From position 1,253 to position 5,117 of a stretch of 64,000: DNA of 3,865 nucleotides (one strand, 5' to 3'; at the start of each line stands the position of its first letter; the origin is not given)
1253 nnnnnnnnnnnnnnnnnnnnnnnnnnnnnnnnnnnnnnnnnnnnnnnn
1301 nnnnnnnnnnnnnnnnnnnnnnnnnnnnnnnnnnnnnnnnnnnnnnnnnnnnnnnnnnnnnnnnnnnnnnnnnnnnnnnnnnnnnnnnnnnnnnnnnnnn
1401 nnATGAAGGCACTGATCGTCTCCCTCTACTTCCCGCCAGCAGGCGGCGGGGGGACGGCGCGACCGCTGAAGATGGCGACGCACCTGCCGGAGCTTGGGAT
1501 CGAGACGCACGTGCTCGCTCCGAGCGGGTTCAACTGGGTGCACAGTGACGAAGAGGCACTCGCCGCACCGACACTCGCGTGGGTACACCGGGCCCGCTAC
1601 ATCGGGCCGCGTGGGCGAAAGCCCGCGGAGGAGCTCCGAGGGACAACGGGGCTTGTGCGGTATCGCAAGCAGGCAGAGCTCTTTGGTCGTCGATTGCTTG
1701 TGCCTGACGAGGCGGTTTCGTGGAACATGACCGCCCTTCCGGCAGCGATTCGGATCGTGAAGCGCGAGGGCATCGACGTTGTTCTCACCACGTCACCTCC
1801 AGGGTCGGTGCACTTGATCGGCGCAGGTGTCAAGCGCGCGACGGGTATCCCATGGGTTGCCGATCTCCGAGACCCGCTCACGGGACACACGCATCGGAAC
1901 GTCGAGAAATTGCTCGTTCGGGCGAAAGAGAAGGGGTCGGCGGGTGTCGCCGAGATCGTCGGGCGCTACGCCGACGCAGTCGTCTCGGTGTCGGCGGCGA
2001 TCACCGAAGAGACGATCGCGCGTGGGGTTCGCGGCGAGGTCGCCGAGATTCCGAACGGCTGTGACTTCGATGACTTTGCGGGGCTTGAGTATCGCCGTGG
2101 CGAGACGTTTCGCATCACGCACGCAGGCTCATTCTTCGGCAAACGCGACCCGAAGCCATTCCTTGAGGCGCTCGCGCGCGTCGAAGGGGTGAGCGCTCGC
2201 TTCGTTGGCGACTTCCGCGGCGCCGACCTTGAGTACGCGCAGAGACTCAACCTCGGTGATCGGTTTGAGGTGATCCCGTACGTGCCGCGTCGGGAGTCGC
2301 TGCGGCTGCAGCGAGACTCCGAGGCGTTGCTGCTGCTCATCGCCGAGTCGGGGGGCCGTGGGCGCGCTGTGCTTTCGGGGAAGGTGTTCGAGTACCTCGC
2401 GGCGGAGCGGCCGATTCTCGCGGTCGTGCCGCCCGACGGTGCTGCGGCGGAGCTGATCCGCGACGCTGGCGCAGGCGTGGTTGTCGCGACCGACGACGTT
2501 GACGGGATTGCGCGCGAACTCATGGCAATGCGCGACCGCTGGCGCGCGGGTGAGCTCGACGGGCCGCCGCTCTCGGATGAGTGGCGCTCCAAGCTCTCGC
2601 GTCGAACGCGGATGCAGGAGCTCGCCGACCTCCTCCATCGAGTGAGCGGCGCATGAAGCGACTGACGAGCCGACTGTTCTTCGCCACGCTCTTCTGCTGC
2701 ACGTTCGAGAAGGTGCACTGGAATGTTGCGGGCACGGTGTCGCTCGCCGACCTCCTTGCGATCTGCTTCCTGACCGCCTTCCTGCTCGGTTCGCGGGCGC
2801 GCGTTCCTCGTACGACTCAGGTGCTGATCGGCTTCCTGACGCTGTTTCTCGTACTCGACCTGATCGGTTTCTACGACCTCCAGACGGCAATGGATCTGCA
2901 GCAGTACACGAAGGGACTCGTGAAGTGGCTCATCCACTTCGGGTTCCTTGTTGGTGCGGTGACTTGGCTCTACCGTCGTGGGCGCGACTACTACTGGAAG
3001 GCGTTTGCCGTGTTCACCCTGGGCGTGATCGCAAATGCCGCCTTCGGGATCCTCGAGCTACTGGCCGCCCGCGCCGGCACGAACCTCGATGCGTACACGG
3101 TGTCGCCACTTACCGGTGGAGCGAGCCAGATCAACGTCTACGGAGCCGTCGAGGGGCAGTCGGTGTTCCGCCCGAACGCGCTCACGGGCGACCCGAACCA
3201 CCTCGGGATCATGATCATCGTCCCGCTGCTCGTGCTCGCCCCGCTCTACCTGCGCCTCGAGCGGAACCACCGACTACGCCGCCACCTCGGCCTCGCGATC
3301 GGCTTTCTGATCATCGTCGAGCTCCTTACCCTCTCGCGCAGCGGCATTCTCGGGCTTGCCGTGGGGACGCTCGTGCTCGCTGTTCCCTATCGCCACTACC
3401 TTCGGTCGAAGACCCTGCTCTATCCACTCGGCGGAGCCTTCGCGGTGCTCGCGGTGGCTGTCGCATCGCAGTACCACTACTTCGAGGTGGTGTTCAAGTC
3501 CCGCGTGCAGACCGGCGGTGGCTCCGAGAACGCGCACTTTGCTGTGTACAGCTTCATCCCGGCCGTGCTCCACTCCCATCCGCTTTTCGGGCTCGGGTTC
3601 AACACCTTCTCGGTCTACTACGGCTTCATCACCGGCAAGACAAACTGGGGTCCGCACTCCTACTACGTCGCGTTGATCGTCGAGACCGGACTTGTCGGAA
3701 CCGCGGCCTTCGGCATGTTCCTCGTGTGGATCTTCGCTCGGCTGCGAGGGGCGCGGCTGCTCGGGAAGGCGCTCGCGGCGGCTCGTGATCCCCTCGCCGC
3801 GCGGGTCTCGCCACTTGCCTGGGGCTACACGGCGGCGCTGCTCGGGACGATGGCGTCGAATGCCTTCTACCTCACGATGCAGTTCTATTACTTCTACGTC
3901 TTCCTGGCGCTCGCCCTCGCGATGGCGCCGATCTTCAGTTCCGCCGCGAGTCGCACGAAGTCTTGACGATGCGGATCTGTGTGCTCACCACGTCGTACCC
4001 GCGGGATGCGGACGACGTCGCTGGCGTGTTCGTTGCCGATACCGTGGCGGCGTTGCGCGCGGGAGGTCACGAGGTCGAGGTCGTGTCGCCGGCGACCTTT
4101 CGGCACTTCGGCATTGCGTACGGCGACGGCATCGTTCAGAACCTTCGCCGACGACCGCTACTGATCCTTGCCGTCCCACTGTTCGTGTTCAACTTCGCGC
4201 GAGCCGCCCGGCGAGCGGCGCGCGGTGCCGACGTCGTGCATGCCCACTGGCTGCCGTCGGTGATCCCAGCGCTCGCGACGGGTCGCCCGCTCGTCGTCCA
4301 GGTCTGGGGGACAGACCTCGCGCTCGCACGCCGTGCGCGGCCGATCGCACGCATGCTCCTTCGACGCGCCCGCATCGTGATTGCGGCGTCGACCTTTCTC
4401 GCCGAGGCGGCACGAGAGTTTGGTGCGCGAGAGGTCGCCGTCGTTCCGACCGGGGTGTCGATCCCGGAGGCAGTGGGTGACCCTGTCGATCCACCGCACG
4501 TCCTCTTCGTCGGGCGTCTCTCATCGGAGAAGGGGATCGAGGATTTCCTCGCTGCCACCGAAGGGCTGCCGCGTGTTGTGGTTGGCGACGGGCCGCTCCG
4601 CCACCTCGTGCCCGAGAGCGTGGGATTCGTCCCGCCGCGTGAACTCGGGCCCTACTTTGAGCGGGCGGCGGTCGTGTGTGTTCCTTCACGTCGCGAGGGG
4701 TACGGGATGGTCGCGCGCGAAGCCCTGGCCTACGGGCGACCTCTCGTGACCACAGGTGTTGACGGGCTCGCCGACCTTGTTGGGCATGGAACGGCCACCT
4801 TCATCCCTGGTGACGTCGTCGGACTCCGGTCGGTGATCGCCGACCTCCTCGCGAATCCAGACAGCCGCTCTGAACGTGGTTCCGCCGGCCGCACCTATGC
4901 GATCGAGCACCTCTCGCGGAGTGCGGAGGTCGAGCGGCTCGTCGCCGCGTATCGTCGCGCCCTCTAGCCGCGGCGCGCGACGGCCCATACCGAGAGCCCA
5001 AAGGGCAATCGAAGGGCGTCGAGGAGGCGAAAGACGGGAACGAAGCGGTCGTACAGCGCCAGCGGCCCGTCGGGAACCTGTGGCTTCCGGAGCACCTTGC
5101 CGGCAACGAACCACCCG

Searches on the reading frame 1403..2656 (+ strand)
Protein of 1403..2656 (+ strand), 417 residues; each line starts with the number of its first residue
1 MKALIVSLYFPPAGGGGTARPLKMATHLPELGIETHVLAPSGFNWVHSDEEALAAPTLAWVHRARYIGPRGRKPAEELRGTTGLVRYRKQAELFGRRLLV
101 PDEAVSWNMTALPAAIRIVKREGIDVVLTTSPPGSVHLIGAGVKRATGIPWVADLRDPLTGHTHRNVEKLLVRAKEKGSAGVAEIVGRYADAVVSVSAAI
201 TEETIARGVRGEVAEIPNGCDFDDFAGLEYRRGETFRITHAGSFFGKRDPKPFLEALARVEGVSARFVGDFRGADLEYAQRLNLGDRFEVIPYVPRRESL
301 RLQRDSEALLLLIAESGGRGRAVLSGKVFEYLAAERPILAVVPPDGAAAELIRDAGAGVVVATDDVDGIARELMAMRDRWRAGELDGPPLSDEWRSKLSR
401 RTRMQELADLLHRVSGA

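Call 14: search_protein_families(library=pfam, proteins=[window:1403-2656:+], max_evalue=0.001)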
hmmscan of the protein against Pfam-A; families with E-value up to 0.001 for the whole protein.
window:1403-2656:+ (417 aa): 4 families
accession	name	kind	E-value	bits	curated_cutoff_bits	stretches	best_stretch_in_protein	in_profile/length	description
PF13439.12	Glyco_transf_4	-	4.1e-11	43.6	28.5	1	79-223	37-169/170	Glycosyltransferase Family 4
PF13579.12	Glyco_trans_4_4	-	1.2e-09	39.1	29.7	1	15-219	1-158/158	Glycosyl transferase 4-like domain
PF13692.12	Glyco_trans_1_4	-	1.1e-06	29.4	27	1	238-374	4-137/142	Glycosyl transferases group 1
PF00534.26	Glycos_transf_1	-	8.9e-05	22.5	26.4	1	236-374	16-153/172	Glycosyl transferases group 1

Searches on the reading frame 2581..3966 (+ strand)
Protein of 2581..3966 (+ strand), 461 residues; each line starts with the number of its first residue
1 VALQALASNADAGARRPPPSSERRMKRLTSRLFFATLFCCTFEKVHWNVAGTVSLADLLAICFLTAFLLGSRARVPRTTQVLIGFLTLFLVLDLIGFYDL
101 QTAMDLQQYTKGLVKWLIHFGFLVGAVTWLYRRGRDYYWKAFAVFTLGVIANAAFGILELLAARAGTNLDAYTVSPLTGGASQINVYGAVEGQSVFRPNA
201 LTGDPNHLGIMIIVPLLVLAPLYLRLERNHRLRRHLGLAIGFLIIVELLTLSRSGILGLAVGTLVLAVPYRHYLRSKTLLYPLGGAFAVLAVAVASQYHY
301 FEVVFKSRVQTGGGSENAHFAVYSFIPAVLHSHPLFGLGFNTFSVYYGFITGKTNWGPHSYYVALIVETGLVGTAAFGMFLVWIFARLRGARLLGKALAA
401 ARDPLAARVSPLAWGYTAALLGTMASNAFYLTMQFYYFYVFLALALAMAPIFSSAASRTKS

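Call 14: search_protein_families(library=pfam, proteins=[window:2581-3966:+], max_evalue=0.001)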
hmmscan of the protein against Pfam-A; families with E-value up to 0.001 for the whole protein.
window:2581-3966:+ (461 aa): 1 family
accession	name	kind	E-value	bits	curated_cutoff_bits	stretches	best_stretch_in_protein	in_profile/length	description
PF04932.20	Wzy_C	-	1.9e-10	41.2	31.7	1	240-377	3-148/149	O-Antigen ligase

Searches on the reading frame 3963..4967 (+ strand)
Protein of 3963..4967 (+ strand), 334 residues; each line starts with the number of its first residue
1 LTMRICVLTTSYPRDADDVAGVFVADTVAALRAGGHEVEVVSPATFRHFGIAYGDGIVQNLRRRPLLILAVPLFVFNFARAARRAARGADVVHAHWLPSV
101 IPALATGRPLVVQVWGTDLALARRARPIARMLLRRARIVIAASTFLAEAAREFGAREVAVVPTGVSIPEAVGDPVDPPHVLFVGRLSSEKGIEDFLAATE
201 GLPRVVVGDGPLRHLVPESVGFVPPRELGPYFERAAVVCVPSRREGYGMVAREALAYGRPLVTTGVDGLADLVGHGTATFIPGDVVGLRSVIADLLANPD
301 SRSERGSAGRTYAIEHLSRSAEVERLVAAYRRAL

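Call 14: search_protein_families(library=pfam, proteins=[window:3963-4967:+], max_evalue=0.001)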
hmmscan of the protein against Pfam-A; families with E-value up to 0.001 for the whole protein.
window:3963-4967:+ (334 aa): 6 families
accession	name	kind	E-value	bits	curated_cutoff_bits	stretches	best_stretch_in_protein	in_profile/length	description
PF13439.12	Glyco_transf_4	-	6.6e-19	69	28.5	1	21-166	5-167/170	Glycosyltransferase Family 4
PF00534.26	Glycos_transf_1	-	1.3e-18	67.6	26.4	1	171-310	9-170/172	Glycosyl transferases group 1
PF13692.12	Glyco_trans_1_4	-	1.4e-18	67.9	27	1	178-298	2-142/142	Glycosyl transferases group 1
PF13579.12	Glyco_trans_4_4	-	1e-14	55.6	29.7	1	21-164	4-158/158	Glycosyl transferase 4-like domain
PF20706.3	GT4-conflict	-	1.8e-11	44.1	26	1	230-275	277-322/385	Family 4 Glycosyltransferase in conflict systems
PF13477.12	Glyco_trans_4_2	-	0.0003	21.4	23.4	1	19-142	8-138/139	Glycosyl transferase 4-like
